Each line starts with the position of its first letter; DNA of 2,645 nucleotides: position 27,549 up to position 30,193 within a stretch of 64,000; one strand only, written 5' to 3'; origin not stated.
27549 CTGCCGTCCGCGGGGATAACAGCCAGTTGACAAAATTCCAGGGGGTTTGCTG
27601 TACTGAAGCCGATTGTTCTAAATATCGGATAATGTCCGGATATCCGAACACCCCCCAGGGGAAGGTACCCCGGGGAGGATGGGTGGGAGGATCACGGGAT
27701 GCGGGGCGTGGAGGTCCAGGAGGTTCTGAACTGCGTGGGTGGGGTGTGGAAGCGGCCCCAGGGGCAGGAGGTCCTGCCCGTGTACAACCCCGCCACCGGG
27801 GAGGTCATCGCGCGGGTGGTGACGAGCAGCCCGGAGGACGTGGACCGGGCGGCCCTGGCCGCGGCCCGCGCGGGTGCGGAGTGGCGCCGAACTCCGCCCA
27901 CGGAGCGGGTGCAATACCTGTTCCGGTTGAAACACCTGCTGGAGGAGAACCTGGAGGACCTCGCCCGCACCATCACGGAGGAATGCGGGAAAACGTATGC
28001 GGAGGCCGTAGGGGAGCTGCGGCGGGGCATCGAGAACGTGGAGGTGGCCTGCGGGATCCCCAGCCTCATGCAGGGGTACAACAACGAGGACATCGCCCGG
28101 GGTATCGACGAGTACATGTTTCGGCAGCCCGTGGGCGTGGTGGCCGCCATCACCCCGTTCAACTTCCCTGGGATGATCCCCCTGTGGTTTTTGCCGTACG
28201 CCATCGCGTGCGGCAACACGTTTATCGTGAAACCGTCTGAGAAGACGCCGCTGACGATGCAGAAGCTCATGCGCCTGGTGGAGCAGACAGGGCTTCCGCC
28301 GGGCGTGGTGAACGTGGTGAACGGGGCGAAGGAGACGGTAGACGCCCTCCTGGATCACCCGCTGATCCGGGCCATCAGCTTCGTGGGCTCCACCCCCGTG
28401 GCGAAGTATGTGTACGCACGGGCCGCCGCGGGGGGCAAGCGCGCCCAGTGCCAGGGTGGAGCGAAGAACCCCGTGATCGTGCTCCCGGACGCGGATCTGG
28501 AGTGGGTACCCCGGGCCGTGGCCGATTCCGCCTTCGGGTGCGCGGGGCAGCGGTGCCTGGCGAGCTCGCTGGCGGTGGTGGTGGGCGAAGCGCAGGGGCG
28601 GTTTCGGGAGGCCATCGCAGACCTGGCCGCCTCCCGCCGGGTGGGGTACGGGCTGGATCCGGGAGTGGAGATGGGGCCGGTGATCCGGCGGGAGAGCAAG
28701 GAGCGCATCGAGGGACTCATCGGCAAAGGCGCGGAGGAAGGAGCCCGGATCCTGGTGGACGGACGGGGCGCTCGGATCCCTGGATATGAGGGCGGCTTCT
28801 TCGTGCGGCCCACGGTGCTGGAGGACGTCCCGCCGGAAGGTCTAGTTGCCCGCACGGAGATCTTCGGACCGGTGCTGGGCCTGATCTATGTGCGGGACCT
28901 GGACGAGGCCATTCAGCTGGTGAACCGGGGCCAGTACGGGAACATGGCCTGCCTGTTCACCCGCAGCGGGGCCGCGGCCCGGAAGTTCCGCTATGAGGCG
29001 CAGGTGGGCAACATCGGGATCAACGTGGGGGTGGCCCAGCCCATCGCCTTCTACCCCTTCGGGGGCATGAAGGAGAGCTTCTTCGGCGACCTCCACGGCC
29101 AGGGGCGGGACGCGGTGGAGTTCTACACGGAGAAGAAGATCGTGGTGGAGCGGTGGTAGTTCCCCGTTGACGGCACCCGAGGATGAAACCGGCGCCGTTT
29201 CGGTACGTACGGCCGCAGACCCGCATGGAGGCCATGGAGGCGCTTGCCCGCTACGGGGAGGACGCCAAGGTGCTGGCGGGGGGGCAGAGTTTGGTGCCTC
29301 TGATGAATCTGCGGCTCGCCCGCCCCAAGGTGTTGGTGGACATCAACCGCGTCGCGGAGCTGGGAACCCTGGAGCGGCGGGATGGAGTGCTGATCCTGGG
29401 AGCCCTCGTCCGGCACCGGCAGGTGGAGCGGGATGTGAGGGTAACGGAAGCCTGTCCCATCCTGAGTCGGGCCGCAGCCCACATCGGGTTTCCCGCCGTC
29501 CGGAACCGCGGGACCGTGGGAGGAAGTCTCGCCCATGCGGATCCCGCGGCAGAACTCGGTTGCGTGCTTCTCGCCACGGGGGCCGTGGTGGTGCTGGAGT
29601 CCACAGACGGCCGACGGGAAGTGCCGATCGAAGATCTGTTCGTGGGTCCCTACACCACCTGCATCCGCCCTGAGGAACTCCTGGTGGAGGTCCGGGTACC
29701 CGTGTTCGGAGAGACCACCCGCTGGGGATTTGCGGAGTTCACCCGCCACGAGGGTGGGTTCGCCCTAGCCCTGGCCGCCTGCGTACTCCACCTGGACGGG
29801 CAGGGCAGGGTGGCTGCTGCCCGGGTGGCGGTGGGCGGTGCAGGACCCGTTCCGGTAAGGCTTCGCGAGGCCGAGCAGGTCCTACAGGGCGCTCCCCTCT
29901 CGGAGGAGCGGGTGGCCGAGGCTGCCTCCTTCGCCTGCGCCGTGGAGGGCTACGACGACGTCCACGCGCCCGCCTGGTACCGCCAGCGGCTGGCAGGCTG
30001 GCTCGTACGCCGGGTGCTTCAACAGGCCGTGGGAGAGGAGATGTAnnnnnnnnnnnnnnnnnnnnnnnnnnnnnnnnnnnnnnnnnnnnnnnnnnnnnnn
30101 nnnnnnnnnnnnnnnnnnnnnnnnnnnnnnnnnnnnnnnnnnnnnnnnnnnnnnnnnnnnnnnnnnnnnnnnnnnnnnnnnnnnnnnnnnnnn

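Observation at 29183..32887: Three-subunit Mo-hydroxylase is CoxMSL-like but lacks CO-dehydrogenase active-site motifs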

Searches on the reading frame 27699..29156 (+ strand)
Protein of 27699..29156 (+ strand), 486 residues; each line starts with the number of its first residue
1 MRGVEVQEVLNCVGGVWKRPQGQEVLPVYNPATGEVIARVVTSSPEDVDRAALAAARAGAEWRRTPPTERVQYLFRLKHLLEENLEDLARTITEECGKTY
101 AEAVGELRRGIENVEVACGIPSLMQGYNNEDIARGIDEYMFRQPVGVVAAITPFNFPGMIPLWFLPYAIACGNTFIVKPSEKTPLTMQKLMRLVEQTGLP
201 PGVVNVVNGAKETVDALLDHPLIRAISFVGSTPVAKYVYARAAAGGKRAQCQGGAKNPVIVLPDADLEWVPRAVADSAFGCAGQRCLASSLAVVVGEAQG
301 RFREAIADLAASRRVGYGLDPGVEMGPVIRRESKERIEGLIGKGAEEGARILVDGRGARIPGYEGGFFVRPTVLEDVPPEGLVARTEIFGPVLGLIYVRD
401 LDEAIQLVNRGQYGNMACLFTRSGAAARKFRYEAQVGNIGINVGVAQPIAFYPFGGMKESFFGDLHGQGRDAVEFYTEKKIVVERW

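Call 9: search_protein_families(library=pfam, proteins=[window:27699-29156:+])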
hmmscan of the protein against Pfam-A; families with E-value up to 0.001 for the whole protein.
window:27699-29156:+ (486 aa): 1 family
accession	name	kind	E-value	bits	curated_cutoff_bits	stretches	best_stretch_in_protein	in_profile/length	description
PF00171.27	Aldedh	-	1.6e-140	469.2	23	1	17-482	1-461/461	Aldehyde dehydrogenase family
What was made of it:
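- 27699..29159 (+): CoA-acylating (methyl)malonate-semialdehyde dehydrogenase-type aldehyde dehydrogenase, 24 nt upstream of M. Pfam Aldedh 1.6e-140 (call 9).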

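Call 10: search_protein_families(library=ncbifam, proteins=[window:27699-29156:+])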
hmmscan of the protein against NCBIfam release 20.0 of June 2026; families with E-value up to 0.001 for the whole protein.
window:27699-29156:+ (486 aa): 42 families (the best 25 are shown)
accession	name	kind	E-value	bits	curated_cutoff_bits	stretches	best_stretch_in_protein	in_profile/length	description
TIGR01722.1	MMSDH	subfamily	3.5e-167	556.9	448.5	1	13-486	5-477/477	CoA-acylating methylmalonate-semialdehyde dehydrogenase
NF042993.1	AlphKGSA_gudD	equivalog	8.2e-107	357.9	770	1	8-483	3-479/481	alpha-ketoglutaric semialdehyde dehydrogenase GucD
NF052305.1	DioxValDhHalo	equivalog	2.7e-103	346.4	750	1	8-485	4-482/483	2,5-dioxovalerate dehydrogenase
NF010000.0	PRK13473.1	subfamily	1.6e-93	313.9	615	1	13-480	7-468/475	aminobutyraldehyde dehydrogenase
TIGR02299.1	HpaE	equivalog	4.6e-91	305.8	638.35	1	14-482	6-474/488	5-carboxymethyl-2-hydroxymuconate semialdehyde dehydrogenase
TIGR01804.1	BADH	equivalog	6e-90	302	668.6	1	13-480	2-467/467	betaine-aldehyde dehydrogenase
NF045735.1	PaDhStyDPseudo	equivalog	5.1e-89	299.1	850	1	13-483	7-480/483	phenylacetaldehyde dehydrogenase StyD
NF002852.0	PRK03137.1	subfamily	3.5e-85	286.7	648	1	21-486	47-514/514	L-glutamate gamma-semialdehyde dehydrogenase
NF009725.0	PRK13252.1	equivalog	6.2e-85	285.5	593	1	11-482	9-477/488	betaine-aldehyde dehydrogenase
NF045736.1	PaDhStyDRhodo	equivalog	8e-83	278.6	800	1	13-482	7-475/479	phenylacetaldehyde dehydrogenase StyD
TIGR01780.1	SSADH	subfamily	3.8e-82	276.5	646.35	1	28-478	1-446/448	succinate-semialdehyde dehydrogenase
NF040648.1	lactal_redase_Meth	equivalog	6.3e-76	256.2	650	1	24-483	12-461/463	lactaldehyde dehydrogenase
NF006916.0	PRK09407.1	equivalog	2e-75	254.4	521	1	22-484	32-492/526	succinic semialdehyde dehydrogenase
TIGR01237.1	D1pyr5carbox2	equivalog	3.2e-75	253.9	659.65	1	30-486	52-511/511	L-glutamate gamma-semialdehyde dehydrogenase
TIGR03216.1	OH_muco_semi_DH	equivalog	2.3e-73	247.4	693.25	1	23-482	13-477/481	2-hydroxymuconic semialdehyde dehydrogenase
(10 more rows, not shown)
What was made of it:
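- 27699..29159 (+): TIGR01722 scores 557 bits, above its 448.5 cut-off (call 10).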

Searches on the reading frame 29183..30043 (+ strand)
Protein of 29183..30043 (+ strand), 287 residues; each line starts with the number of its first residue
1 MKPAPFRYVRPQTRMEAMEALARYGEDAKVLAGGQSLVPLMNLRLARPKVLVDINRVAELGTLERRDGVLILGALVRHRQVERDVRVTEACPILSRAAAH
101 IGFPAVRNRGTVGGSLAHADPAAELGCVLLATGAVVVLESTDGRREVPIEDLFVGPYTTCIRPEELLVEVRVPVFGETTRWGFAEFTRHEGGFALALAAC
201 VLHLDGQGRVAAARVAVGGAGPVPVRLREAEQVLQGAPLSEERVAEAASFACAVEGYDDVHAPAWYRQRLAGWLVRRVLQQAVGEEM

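Call 9: search_protein_families(library=pfam, proteins=[window:29183-30043:+])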
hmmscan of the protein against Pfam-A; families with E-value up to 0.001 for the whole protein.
window:29183-30043:+ (287 aa): 2 families
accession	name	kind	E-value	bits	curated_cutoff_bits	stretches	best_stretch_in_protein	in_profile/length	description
PF00941.27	FAD_binding_5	-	4.2e-49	167.1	27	1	5-174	2-169/170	FAD binding domain in molybdopterin dehydrogenase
PF03450.22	CO_deh_flav_C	-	1.9e-19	70.1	25.5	1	183-282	3-102/102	CO dehydrogenase flavoprotein C-terminal domain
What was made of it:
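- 29183..30046 (+): M subunit, the FAD-binding flavoprotein, 287 aa. FAD_binding_5 4e-49 and CO_deh_flav_C 2e-19 (call 9).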

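Call 10: search_protein_families(library=ncbifam, proteins=[window:29183-30043:+])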
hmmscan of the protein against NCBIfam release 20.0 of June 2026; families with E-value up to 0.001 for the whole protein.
window:29183-30043:+ (287 aa): 8 families
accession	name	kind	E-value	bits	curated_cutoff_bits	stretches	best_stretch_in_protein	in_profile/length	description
NF041019.1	glyceraldDH_beta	equivalog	1e-71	241.5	350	1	1-281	1-279/280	glyceraldehyde dehydrogenase subunit beta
NF043083.1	XdhB_XDHase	equivalog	6.6e-38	130.5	310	1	8-285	7-286/289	xanthine dehydrogenase subunit XdhB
TIGR02963.1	xanthine_xdhA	equivalog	1.8e-36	125.8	467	1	9-278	196-464/468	xanthine dehydrogenase small subunit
NF007427.0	PRK09971.1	equivalog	6.2e-35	120.8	287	1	7-285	6-286/292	xanthine dehydrogenase FAD-binding subunit XdhB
TIGR03195.1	4hydrxCoA_B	equivalog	2e-25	89.6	404.55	2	5-117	4-115/321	4-hydroxybenzoyl-CoA reductase subunit beta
TIGR03199.1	pucC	equivalog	2.5e-24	86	306.05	1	26-271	15-258/264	xanthine dehydrogenase subunit C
TIGR03312.1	Se_sel_red_FAD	hypoth_equivalog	9.4e-20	70.9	241.5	1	7-276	3-244/257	molybdopterin-dependent oxidoreductase FAD-binding subunit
TIGR02969.1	mam_aldehyde_ox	subfamily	3.5e-09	34.7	1912.3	1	8-247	239-489/1330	aldehyde oxidase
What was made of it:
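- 29183..30046 (+): All NCBIfam equivalogs are below cut-off (call 10).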
